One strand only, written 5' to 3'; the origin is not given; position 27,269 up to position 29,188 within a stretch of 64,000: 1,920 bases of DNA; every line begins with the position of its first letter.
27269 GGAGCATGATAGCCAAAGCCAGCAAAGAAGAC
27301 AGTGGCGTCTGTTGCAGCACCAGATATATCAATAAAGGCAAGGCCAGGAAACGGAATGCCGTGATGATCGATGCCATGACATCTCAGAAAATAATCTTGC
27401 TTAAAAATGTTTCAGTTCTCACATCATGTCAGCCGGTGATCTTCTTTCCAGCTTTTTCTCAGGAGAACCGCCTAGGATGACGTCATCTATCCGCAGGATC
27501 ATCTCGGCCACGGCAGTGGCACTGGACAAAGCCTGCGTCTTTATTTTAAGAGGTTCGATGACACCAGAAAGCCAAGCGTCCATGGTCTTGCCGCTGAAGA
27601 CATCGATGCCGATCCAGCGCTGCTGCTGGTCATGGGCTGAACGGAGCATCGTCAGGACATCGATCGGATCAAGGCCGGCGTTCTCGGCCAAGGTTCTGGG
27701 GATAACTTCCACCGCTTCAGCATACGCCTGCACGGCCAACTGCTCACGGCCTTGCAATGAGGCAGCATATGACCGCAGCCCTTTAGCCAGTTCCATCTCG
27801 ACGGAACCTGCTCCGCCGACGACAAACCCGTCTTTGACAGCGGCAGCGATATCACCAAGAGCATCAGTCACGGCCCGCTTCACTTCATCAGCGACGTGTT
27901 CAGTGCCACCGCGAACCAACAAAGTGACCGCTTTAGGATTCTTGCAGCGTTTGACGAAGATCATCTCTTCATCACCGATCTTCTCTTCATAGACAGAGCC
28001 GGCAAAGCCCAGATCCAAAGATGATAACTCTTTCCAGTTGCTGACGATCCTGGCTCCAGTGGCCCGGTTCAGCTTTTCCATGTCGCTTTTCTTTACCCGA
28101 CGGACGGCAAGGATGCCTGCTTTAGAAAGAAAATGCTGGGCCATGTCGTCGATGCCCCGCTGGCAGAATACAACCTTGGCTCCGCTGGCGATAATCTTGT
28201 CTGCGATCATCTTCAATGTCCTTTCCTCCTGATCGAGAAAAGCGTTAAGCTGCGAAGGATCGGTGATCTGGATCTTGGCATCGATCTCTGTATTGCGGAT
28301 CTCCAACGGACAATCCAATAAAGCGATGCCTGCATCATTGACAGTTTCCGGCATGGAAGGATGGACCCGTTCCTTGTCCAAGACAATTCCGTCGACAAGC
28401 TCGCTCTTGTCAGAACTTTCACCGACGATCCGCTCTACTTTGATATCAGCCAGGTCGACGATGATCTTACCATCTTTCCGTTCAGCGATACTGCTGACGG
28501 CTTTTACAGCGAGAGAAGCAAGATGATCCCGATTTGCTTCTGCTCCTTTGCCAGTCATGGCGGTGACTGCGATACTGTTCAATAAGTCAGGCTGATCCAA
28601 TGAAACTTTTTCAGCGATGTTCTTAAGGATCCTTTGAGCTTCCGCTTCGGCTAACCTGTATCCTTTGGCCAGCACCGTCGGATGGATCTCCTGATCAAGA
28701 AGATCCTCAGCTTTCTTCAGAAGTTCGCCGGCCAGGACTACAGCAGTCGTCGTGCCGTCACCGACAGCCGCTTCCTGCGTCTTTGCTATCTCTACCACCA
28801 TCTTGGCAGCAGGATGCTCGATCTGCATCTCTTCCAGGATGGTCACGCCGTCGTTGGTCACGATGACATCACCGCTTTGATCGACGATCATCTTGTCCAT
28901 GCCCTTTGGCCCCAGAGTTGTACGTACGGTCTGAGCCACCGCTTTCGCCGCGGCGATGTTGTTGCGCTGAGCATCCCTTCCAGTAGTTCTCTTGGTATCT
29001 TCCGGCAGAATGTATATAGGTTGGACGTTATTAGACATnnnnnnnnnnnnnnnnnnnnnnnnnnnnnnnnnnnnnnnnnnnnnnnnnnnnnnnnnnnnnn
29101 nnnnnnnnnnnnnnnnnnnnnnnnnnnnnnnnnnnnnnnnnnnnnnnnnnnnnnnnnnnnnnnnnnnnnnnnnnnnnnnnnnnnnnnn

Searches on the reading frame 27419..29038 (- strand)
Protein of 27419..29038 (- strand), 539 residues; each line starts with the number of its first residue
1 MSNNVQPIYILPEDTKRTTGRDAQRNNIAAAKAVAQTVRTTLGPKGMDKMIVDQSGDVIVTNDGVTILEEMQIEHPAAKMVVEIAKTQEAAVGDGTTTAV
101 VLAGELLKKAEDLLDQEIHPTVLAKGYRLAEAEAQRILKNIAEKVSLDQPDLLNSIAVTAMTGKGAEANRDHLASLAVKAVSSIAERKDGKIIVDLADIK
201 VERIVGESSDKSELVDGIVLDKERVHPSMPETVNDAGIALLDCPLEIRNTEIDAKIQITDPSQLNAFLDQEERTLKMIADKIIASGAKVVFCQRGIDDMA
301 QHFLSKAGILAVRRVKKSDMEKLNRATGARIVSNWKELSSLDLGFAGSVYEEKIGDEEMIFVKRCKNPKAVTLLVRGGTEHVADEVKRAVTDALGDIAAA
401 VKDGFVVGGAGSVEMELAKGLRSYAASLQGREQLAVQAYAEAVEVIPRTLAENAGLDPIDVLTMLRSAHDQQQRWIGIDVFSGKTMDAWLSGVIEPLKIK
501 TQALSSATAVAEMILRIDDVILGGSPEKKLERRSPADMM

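Call 11: search_protein_families(library=pfam, proteins=[window:27419-29038:-])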
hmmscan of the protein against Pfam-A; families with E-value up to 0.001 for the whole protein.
window:27419-29038:- (539 aa): 1 family
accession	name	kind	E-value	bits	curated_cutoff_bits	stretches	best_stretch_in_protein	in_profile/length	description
PF00118.29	Cpn60_TCP1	-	2.2e-179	597.7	34.3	1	34-521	1-486/490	TCP-1/cpn60 chaperonin family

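Call 13: find_encoding_contigs(protein=window:27419-29038:-, flank=10000, max_places=10)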
Protein window:27419-29038:- (539 aa): 3 contigs read that carry it; 1 place shown.
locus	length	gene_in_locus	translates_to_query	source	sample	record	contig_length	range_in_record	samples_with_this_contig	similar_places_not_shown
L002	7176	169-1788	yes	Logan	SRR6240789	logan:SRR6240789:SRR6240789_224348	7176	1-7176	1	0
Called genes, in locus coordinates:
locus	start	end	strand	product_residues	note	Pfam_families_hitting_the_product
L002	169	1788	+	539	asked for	PF00118:Cpn60_TCP1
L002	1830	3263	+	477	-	PF01066:CDP-OH_P_transf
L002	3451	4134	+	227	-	-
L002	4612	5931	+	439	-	PF00152:tRNA-synt_2 (weak), PF01409:tRNA-synt_2d (weak), PF13393:tRNA-synt_His, PF00587:tRNA-synt_2b (weak), PF03129:HGTP_anticodon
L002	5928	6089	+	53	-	-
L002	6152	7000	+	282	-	-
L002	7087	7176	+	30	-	?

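Call 54: find_homologous_proteins(query=window:27419-29038:-, max_evalue=1e-100)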
Query window:27419-29038:- (539 aa): 8000 proteins with E <= 1e-100 among 8000 candidates; the best 120 are listed.
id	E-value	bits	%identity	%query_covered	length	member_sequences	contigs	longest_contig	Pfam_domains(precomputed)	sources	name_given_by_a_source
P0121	0.0e+0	1142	100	100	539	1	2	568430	PF00118.30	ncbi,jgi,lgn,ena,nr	ncbi:thermosome subunit [Candidatus Woesearchaeota archaeon CG10_big_fil_rev_8_21_14_0_10_45_16]|nr:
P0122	6.5e-259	878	75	100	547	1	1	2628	PF00118.30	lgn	-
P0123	6.5e-259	878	76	98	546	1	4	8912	PF00118.30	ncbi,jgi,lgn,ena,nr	ncbi:MAG: thermosome subunit beta [Nanoarchaeota archaeon]|nr:TCP-1/cpn60 chaperonin family protein 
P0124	7.3e-259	878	77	97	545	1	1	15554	PF00118.30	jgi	-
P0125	7.8e-259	877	77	97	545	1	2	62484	PF00118.30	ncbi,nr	ncbi:MAG: thermosome subunit alpha [Nanoarchaeota archaeon]|nr:TCP-1/cpn60 chaperonin family protein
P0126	7.9e-259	877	77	97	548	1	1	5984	PF00118.30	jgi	-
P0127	6.6e-258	874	76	97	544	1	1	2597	PF00118.30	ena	-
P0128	8.2e-258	874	76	98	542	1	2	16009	PF00118.30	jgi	-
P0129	7.5e-256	868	77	97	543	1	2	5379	PF00118.30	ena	-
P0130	5.9e-255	865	76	97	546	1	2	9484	PF00118.30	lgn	-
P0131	7.2e-255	864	77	97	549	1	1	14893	PF00118.30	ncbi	-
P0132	7.3e-255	864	76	98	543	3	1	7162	PF00118.30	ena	-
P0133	7.4e-255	864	77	97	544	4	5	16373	PF00118.30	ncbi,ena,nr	ncbi:MAG TPA: thermosome subunit alpha [Candidatus Nanoarchaeia archaeon]|nr:thermosome subunit alph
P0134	8.6e-255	864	76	98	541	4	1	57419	PF00118.30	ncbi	-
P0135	8.6e-255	864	76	97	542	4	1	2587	PF00118.30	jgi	jgi:archaeal chaperonin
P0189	1.1e-249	847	77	99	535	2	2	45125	PF00118.30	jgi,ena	-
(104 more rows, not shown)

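Call 55: find_encoding_contigs(protein=P0125, flank=3500, max_places=2)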
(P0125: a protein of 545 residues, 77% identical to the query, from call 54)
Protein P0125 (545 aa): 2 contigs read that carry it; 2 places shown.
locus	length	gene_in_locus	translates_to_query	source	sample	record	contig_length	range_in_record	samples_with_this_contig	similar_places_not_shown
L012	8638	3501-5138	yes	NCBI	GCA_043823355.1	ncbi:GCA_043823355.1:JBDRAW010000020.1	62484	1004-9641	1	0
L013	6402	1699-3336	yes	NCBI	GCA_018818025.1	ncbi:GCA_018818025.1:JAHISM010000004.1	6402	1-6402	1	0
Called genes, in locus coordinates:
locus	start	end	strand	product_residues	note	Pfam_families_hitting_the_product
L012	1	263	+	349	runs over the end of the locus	PF01594:AI-2E_transport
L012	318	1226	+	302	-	PF06550:SPP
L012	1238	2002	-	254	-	PF01209:Ubie_methyltran (weak), PF02353:CMAS (weak), PF03848:TehB (weak), PF13489:Methyltransf_23, PF13847:Methyltransf_31, PF08241:Methyltransf_11, PF08242:Methyltransf_12, PF13649:Methyltransf_25, +1 more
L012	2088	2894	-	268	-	PF23023:Anti-Pycsar_Apyc1, PF13483:Lactamase_B_3, PF12706:Lactamase_B_2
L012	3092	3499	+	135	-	-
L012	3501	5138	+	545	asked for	PF00118:Cpn60_TCP1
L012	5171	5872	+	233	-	PF03819:MazG (weak)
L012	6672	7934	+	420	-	-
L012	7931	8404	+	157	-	PF00702:Hydrolase (weak), PF13242:Hydrolase_like (weak)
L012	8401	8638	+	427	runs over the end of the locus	PF13393:tRNA-synt_His, PF03129:HGTP_anticodon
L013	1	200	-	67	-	PF13489:Methyltransf_23 (weak)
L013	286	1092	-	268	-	PF23023:Anti-Pycsar_Apyc1, PF13483:Lactamase_B_3, PF12706:Lactamase_B_2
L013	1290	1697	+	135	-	-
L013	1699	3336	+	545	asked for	PF00118:Cpn60_TCP1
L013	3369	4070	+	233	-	PF03819:MazG (weak)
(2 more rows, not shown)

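Call 56: find_encoding_contigs(protein=P0124, flank=3500, max_places=2)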
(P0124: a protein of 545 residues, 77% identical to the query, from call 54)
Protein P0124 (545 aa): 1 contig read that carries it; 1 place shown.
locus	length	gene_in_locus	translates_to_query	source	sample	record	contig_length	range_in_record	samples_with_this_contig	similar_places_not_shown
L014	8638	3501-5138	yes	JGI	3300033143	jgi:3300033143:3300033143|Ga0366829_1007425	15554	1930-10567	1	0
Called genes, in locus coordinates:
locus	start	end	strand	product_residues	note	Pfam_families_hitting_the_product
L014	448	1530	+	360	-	PF01594:AI-2E_transport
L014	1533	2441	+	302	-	PF06550:SPP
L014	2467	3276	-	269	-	PF23023:Anti-Pycsar_Apyc1, PF13483:Lactamase_B_3, PF12706:Lactamase_B_2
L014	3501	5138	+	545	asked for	PF00118:Cpn60_TCP1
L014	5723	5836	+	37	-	-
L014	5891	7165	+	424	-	PF01409:tRNA-synt_2d (weak), PF13393:tRNA-synt_His, PF03129:HGTP_anticodon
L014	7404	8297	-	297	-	PF00557:Peptidase_M24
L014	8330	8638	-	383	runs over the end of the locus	PF08282:Hydrolase_3, PF03332:PMM, PF01050:MannoseP_isomer, PF07883:Cupin_2 (weak)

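Call 57: find_encoding_contigs(protein=P0189, flank=3500, max_places=2)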
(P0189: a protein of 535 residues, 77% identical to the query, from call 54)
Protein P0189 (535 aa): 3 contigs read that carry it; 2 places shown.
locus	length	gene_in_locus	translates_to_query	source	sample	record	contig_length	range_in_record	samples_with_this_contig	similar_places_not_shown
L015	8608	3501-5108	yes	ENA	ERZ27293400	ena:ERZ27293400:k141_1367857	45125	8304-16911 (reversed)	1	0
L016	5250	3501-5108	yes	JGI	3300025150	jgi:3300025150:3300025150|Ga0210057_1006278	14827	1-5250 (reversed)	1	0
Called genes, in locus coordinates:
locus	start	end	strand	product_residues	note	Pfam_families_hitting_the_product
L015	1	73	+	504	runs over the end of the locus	PF01935:DUF87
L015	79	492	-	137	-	-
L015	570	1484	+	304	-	PF06550:SPP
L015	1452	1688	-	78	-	PF07293:DUF1450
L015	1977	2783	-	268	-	PF12706:Lactamase_B_2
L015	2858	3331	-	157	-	-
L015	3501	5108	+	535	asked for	PF00118:Cpn60_TCP1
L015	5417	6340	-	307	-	PF12840:HTH_20 (faint), PF13412:HTH_24, PF01037:AsnC_trans_reg (faint), PF13412:HTH_24, PF13404:HTH_AsnC-type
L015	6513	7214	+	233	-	-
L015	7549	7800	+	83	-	-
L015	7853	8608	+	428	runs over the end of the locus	PF00152:tRNA-synt_2 (faint), PF01409:tRNA-synt_2d (weak), PF13393:tRNA-synt_His, PF00587:tRNA-synt_2b (weak), PF03129:HGTP_anticodon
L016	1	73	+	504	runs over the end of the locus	PF01935:DUF87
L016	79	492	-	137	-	-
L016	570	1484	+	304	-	PF06550:SPP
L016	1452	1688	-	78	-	PF07293:DUF1450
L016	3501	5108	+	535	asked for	PF00118:Cpn60_TCP1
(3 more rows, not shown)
